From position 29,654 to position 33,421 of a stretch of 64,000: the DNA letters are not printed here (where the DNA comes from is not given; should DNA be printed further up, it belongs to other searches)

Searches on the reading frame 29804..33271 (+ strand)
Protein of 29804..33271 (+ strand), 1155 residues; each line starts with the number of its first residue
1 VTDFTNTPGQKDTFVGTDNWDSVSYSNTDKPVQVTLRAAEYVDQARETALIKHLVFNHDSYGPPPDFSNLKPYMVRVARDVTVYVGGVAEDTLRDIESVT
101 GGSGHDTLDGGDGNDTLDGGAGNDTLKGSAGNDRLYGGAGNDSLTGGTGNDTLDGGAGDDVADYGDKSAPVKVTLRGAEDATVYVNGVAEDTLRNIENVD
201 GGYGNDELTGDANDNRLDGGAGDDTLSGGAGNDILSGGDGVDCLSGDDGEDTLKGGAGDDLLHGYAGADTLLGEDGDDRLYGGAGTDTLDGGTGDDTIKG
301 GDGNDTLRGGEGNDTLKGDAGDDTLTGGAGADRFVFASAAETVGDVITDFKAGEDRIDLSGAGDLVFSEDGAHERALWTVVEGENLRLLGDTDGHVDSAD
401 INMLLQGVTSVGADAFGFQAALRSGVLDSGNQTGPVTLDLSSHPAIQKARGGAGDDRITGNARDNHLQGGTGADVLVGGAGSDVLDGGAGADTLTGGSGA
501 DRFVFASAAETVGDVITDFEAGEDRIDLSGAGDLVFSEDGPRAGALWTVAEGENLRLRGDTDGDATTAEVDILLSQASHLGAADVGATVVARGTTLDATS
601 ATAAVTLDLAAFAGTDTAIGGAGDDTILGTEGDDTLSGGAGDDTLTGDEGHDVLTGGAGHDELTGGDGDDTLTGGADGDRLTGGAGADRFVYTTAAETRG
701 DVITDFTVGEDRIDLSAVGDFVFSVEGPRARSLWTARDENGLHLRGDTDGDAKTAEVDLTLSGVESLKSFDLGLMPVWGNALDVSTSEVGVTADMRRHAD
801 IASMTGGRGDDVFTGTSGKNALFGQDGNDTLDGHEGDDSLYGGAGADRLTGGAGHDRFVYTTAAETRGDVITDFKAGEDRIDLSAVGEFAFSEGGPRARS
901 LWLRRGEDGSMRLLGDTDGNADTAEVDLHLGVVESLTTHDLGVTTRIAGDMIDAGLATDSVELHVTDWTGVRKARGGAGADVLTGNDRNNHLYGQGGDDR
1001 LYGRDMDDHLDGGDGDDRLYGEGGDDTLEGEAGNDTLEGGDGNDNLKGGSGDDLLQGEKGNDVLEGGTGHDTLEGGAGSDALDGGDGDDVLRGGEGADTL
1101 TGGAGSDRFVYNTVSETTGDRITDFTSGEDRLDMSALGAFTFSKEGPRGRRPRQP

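Call 81: search_protein_families(library=pfam, proteins=[window:29804-33271:+], max_evalue=0.00001)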
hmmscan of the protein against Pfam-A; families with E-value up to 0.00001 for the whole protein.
window:29804-33271:+ (1155 aa): 2 families
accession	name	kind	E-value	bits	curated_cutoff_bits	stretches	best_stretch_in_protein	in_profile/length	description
PF00353.25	HemolysinCabind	-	5.6e-125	406.9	23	18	128-161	2-35/36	RTX calcium-binding nonapeptide repeat (4 copies)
PF08548.17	Peptidase_M10_C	-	6e-43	147.3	20.7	5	615-719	81-133/193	Peptidase M10 serralysin C terminal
